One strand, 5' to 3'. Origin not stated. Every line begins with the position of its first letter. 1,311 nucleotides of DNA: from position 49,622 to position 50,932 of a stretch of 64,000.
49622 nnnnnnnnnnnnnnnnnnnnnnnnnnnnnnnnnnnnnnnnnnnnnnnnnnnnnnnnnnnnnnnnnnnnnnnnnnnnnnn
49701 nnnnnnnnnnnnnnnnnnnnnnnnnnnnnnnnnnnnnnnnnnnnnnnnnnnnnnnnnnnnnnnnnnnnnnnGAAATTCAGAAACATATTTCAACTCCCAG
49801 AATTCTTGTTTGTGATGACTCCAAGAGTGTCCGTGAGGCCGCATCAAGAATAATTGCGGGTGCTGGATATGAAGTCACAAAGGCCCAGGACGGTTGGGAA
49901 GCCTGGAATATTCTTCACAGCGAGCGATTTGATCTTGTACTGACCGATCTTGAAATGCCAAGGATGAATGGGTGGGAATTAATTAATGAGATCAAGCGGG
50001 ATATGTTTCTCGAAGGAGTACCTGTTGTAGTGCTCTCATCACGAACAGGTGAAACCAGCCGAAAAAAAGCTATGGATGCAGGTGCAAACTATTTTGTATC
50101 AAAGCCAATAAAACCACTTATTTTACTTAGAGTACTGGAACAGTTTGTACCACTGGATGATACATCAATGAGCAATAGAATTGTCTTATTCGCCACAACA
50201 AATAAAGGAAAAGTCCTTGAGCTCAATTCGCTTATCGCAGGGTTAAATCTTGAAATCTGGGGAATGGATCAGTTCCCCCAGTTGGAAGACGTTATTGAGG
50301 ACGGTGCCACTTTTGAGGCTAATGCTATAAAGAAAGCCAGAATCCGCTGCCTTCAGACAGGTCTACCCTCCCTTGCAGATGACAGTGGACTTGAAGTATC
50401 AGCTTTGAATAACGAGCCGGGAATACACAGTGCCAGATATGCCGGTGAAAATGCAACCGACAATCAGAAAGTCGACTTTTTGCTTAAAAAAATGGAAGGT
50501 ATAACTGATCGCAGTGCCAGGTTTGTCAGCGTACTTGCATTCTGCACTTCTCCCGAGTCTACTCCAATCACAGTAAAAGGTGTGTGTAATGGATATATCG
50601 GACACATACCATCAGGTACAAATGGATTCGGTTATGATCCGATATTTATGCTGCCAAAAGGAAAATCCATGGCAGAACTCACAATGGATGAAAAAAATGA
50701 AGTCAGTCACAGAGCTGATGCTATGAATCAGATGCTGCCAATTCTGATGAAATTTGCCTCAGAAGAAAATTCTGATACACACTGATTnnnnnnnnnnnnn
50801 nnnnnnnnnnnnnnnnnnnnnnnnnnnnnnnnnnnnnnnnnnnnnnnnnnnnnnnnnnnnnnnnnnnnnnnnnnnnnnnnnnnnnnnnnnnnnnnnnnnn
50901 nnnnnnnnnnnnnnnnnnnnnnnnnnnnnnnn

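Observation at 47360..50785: CheA-CheW-REC histidine kinase reads in-frame into a complete RdgB/Ham1 pyrophosphatase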

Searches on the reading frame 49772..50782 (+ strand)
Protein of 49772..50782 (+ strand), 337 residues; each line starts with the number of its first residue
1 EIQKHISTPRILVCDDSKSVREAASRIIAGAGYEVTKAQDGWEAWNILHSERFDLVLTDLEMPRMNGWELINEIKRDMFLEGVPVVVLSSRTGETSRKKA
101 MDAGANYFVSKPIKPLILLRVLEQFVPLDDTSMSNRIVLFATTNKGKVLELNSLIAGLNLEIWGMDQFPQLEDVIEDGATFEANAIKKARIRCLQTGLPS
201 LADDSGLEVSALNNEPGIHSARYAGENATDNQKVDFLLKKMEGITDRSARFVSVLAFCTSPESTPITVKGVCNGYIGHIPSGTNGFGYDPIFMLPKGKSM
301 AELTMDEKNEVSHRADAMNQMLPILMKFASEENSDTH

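Call 31: search_protein_representatives(protein=window:49772-50782:+)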
Query: 337 residues. Proteins with E-value up to 0.001 (for the whole library): 611750; up to 1e-10: 88248; up to 1e-30: 1519. The best 150 are listed.
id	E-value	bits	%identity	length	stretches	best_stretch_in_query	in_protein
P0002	1.1e-160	550.8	73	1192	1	1-329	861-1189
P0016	7.7e-116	403.4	57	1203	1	8-330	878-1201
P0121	1.0e-70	255.2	34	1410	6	8-122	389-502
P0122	3.9e-56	207.3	38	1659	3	7-119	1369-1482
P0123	1.7e-55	205.2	39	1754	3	8-124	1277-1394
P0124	4.2e-55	203.9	39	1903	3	7-127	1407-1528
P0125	1.0e-51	192.8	39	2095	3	6-120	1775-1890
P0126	3.3e-50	187.8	35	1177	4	10-114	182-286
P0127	7.3e-50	186.6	31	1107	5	8-112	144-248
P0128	1.3e-49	185.8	36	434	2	132-322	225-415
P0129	1.6e-49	185.5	30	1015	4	10-128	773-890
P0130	2.1e-49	185.2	29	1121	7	8-124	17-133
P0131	7.2e-49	183.4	51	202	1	139-328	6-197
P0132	2.2e-48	181.8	31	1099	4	6-128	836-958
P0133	1.1e-47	179.5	31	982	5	10-117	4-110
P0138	1.7e-46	175.6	62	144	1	192-329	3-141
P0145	2.8e-44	168.3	48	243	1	138-333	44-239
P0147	4.9e-44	167.5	49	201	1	138-327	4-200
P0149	1.2e-43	166.2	47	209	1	136-333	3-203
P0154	3.3e-43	164.8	47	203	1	138-334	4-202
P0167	8.0e-42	160.2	51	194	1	140-326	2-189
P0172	1.6e-41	159.3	49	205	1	137-331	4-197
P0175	1.9e-41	159.0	50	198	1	141-327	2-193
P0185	8.1e-41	156.9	51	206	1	134-321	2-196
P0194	1.1e-40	156.5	47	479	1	138-321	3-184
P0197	1.1e-40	156.5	45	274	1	133-331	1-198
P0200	1.4e-40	156.1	47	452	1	138-326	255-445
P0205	1.7e-40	155.8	47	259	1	137-319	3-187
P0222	8.3e-40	153.6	44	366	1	137-331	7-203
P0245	2.6e-39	152.0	46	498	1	135-320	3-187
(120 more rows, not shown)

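Call 32: search_protein_families(library=pfam, proteins=[P0128, P0194, P0200, P0245, P0222, P0197, P0205], max_evalue=0.001)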
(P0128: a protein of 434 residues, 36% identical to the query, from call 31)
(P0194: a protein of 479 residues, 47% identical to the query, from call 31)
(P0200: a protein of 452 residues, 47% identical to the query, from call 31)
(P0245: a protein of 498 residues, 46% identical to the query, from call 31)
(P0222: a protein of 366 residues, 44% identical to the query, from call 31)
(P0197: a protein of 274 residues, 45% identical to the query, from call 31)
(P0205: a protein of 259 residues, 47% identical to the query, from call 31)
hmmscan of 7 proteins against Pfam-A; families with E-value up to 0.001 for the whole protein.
P0128 (434 aa): 1 family
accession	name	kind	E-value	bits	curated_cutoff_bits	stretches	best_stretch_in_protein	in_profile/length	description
PF01725.21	Ham1p_like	-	6.5e-90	300.5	22.5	2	231-416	1-185/186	Ham1 family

P0194 (479 aa): 2 families
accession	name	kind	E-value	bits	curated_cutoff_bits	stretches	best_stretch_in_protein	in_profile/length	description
PF01725.21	Ham1p_like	-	3.8e-65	219.7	22.5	1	3-186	1-185/186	Ham1 family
PF01263.26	Aldose_epim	-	5e-18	66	27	1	199-440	10-277/299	Aldose 1-epimerase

P0200 (452 aa): 3 families
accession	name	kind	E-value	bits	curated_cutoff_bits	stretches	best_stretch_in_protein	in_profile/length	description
PF01725.21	Ham1p_like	-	6.7e-70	235.2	22.5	1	255-441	1-184/186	Ham1 family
PF01138.27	RNase_PH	-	4.7e-29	101.9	25.5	1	11-141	1-127/130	3' exoribonuclease family, domain 1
PF03725.20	RNase_PH_C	-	9.3e-15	54.8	20.8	1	158-225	1-67/67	3' exoribonuclease family, domain 2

P0245 (498 aa): 3 families
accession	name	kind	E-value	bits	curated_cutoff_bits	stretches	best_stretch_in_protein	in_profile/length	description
PF01725.21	Ham1p_like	-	1e-67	228.1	22.5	1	5-188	1-183/186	Ham1 family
PF00781.29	DAGK_cat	-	2.2e-26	92.3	23.6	1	204-325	1-123/125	Diacylglycerol kinase catalytic domain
PF19279.4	YegS_C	-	2.2e-24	86.5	27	1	340-493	7-158/158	YegS C-terminal NAD kinase beta sandwich-like domain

P0222 (366 aa): 2 families
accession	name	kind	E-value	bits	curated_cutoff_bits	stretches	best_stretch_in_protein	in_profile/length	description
PF01725.21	Ham1p_like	-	5.4e-61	206.2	22.5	1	8-192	1-182/186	Ham1 family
PF05685.18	Uma2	-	2.8e-18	66.4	27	1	213-317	32-143/172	Putative restriction endonuclease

P0197 (274 aa): 1 family
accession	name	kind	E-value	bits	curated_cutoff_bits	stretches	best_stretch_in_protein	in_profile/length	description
PF01725.21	Ham1p_like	-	6.9e-64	215.6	22.5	1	6-190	2-185/186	Ham1 family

P0205 (259 aa): 1 family
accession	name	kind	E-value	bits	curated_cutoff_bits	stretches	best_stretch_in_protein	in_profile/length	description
PF01725.21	Ham1p_like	-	3.4e-65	219.9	22.5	1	4-190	1-184/186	Ham1 family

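Call 41: list_cluster_members(proteins=[P0131, P0147, P0167, P0175, P0185, P0149, P0154, P0145, P0138, P0172])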
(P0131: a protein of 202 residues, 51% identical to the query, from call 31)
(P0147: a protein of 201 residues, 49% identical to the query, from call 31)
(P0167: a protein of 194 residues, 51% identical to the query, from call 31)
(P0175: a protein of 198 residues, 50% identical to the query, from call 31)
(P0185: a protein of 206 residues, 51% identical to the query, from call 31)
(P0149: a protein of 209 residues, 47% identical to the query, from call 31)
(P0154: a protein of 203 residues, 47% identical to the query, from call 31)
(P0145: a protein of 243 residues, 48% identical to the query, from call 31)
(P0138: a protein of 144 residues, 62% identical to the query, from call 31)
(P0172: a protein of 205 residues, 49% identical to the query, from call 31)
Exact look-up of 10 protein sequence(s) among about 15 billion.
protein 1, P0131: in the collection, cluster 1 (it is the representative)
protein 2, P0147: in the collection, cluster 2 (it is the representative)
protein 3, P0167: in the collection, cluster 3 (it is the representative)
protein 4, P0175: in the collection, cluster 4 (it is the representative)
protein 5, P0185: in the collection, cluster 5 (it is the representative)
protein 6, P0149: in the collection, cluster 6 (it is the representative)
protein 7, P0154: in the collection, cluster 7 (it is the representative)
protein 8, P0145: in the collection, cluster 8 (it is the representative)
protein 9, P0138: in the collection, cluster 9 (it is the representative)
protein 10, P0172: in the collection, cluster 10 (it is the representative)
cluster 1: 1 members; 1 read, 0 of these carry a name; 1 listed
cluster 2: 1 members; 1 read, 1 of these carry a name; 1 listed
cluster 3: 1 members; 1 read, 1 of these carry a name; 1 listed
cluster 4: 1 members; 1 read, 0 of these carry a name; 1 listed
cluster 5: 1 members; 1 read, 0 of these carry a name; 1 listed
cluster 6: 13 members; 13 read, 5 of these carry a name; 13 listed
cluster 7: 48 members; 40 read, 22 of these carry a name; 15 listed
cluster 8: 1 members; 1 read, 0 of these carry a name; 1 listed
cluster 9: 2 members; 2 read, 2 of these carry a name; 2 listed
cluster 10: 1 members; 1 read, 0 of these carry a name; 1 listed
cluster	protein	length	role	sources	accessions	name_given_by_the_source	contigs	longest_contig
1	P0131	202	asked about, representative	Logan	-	-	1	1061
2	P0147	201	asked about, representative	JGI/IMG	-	XTP/dITP diphosphohydrolase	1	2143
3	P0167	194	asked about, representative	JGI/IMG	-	XTP/dITP diphosphohydrolase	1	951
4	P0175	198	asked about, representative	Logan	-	-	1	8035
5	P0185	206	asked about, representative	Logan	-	-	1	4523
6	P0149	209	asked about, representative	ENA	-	-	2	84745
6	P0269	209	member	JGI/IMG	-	XTP/dITP diphosphohydrolase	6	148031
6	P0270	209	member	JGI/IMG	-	XTP/dITP diphosphohydrolase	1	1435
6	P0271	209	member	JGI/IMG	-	XTP/dITP diphosphohydrolase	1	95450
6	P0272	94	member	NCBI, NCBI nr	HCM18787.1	MAG TPA: non-canonical purine NTP pyrophosphatase, partial [Firmicutes bacterium] | non-canonical purine NTP pyrophosphatase [Bacillota bacterium]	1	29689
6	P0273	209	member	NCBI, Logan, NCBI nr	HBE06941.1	MAG TPA: non-canonical purine NTP pyrophosphatase [Firmicutes bacterium] | non-canonical purine NTP pyrophosphatase [Bacillota bacterium]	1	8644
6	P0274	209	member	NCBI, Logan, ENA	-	-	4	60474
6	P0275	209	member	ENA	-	-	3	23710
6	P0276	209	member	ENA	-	-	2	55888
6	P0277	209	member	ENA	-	-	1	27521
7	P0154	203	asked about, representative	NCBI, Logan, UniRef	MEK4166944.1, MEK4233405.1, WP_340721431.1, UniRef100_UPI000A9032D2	XTP/dITP diphosphatase [Anoxybacillus sp. FSL W8-0104] | XTP/dITP diphosphatase n=1 Tax=unclassified Anoxybacillus TaxID=2639704 ...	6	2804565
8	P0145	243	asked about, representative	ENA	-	-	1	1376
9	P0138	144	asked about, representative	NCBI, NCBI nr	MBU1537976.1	RdgB/HAM1 family non-canonical purine NTP pyrophosphatase, partial [Myxococcota bacterium] | RdgB/HAM1 family non-canonical purine NTP pyrophosphatase [Myxococcota bacterium]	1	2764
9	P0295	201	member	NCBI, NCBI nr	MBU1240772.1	RdgB/HAM1 family non-canonical purine NTP pyrophosphatase [Myxococcota bacterium]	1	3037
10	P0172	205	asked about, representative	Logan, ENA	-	-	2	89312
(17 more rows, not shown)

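Call 44: find_encoding_contigs(protein=P0295, flank=5000, max_places=3)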
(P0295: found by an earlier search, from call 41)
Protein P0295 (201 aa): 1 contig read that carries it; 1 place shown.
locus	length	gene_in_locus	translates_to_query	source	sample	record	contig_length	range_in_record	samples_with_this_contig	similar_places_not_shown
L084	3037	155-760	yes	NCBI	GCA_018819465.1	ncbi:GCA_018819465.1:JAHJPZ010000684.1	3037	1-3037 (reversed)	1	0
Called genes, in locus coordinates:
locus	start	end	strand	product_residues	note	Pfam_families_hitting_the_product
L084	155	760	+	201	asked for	PF01725:Ham1p_like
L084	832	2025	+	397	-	PF00155:Aminotran_1_2, PF01041:DegT_DnrJ_EryC1 (weak), PF12897:Asp_aminotransf (weak)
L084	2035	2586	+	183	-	-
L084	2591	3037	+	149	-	?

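Call 49: predict_structure(alignment_id=A2)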
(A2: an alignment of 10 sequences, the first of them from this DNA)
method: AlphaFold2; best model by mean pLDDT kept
length: 337 residues; sequences in the alignment: 10
mean_pLDDT: 83.2   pTM: 0.58
mean pLDDT of the five models: 83.2, 81.6, 81.2, 79.9, 79.4
residues with pLDDT >= 90: 118; 70-90: 176; 50-70: 24; < 50: 19
segments of 3 or more residues with pLDDT < 50: 1-6, 216-221, 332-337
pLDDT, mean of each block of 10 residues (from residue 1): 51 92 85 87 93 91 88 92 89 75 89 83 77 68 84 76 86 84 92 89 89 59 67 87 90 92 90 93 85 91 84 88 86 40
secondary structure, 60 per line:
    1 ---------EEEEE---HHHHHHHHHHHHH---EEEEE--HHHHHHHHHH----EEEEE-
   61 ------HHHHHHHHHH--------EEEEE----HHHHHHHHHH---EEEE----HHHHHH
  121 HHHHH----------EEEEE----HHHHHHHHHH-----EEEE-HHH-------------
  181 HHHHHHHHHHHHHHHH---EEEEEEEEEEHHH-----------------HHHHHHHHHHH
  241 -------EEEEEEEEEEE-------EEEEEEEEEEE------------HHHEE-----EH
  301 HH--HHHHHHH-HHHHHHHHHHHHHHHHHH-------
elements in order: E10-14 H18-30 E34-38 H41-50 E55-59 H67-76 E85-89 H94-103 E107-110 H115-125 E136-140 H145-154 E160-163 H181-196 E200-209 H230-240 E248-258 E266-276 H305-311 H313-330

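Call 50: find_related_loci(query=A2, collection=metagenome_contigs, flank=4000)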
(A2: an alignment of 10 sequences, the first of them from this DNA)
Query A2 (337 aa) in metagenome_contigs; peptide patterns used: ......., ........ (x = any residue, [..] = any of these).
158 stretches matched a pattern; 16 encode a relative of the query (tblastn E <= 1e-3); 16 distinct loci.
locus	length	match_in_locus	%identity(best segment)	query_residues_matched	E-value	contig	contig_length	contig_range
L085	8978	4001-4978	60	8-332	2e-138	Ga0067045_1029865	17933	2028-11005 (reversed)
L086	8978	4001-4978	57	7-331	2e-133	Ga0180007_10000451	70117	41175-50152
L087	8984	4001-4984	58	7-333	7e-127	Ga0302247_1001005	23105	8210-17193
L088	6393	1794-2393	40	135-329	2e-36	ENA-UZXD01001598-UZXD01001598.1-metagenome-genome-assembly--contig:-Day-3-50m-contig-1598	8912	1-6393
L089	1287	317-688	36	3-125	2e-21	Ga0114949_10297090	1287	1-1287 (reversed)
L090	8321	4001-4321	31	9-115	2e-17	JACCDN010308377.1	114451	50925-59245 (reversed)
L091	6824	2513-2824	35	7-112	2e-14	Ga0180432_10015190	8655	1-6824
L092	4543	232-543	35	7-112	2e-14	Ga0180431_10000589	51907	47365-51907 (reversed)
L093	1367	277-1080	33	10-144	3e-11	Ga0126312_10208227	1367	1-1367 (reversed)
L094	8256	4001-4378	27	33-166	5e-10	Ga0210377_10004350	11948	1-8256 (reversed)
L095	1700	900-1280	27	3-124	8e-9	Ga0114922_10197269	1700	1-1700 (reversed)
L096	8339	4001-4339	31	10-121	1e-8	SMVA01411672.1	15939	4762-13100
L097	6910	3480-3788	24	9-112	2e-7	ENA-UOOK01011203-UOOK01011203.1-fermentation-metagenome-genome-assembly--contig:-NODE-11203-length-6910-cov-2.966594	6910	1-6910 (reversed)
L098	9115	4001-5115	26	9-114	6e-6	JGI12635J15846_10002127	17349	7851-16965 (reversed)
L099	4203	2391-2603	35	10-78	5e-6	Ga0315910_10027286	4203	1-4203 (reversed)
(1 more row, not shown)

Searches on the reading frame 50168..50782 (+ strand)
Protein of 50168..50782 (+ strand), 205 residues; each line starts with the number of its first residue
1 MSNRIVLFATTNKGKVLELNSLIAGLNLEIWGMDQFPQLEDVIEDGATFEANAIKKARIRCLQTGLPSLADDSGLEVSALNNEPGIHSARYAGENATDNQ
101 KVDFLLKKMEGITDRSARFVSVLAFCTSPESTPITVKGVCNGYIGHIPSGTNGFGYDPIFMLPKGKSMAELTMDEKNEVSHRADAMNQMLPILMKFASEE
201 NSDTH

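Call 7: search_protein_families(library=ncbifam, proteins=[window:50168-50782:+], max_evalue=0.001)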
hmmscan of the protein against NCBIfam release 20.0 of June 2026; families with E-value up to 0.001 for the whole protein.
window:50168-50782:+ (205 aa): 8 families
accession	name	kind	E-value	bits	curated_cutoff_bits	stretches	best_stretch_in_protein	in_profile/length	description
NF011397.0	PRK14822.1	equivalog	1.1e-68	230.6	234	1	5-197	3-197/201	XTP/dITP diphosphatase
TIGR00042.1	TIGR00042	equivalog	2.2e-51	173.9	145.35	1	6-192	2-182/184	RdgB/HAM1 family non-canonical purine NTP pyrophosphatase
NF011399.0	PRK14824.1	subfamily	4.2e-46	156.9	267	1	6-197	5-204/206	putative deoxyribonucleotide triphosphate pyrophosphatase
NF002698.0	PRK02491.1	equivalog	2e-45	155.3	301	1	4-196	128-323/328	nucleoside-triphosphate diphosphatase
NF011398.0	PRK14823.1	equivalog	4.5e-44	150.6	272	1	6-194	3-189/191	non-canonical purine NTP diphosphatase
NF011401.0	PRK14826.1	equivalog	3.8e-40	137.7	268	1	5-198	10-221/226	putative deoxyribonucleotide triphosphate pyrophosphatase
NF011396.0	PRK14821.1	equivalog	3.6e-30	104.9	203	1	6-193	3-180/185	XTP/dITP diphosphatase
NF011400.0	PRK14825.1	equivalog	1.5e-27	96.6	246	1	5-196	3-197/199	putative deoxyribonucleotide triphosphate pyrophosphatase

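Call 26: search_solved_structures(query=window:50168-50782:+, max_evalue=1e-10, show_alignments=2)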
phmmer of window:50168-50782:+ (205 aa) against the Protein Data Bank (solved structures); distinct sequences matched with E-value up to 1e-10: 9.
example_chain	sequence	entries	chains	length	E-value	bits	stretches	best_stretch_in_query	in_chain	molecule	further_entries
3tqu_A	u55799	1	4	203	5.9e-43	150.2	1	6-194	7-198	Non-canonical purine NTP pyrophosphatase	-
1k7k_A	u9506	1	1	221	1.3e-41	145.8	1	6-193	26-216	Hypothetical protein yggV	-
2pyu_A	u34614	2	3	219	1.6e-40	142.3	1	6-193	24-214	Inosine Triphosphate Pyrophosphatase RdgB | HAM1 protein homolog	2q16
4bnq_A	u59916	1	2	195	1.6e-39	139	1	6-191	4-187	NON-CANONICAL PURINE NTP PYROPHOSPHATASE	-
6wwd_A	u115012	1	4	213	6e-38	133.8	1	6-196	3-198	dITP/XTP pyrophosphatase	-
1vp2_A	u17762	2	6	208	6.4e-27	97.9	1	5-201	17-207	Putative Xanthosine triphosphate pyrophosphatase/HAM1 protein homolog | Nucleoside-triphosphatase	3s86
2e5x_A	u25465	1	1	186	7.3e-21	78.1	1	6-189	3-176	Hypothetical protein PH1917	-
1v7r_A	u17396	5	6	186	7.3e-21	78.1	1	6-189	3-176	hypothetical protein PH1917 | NTPASE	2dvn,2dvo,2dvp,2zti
1b78_A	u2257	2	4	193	1.8e-16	63.8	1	6-193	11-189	PYROPHOSPHATASE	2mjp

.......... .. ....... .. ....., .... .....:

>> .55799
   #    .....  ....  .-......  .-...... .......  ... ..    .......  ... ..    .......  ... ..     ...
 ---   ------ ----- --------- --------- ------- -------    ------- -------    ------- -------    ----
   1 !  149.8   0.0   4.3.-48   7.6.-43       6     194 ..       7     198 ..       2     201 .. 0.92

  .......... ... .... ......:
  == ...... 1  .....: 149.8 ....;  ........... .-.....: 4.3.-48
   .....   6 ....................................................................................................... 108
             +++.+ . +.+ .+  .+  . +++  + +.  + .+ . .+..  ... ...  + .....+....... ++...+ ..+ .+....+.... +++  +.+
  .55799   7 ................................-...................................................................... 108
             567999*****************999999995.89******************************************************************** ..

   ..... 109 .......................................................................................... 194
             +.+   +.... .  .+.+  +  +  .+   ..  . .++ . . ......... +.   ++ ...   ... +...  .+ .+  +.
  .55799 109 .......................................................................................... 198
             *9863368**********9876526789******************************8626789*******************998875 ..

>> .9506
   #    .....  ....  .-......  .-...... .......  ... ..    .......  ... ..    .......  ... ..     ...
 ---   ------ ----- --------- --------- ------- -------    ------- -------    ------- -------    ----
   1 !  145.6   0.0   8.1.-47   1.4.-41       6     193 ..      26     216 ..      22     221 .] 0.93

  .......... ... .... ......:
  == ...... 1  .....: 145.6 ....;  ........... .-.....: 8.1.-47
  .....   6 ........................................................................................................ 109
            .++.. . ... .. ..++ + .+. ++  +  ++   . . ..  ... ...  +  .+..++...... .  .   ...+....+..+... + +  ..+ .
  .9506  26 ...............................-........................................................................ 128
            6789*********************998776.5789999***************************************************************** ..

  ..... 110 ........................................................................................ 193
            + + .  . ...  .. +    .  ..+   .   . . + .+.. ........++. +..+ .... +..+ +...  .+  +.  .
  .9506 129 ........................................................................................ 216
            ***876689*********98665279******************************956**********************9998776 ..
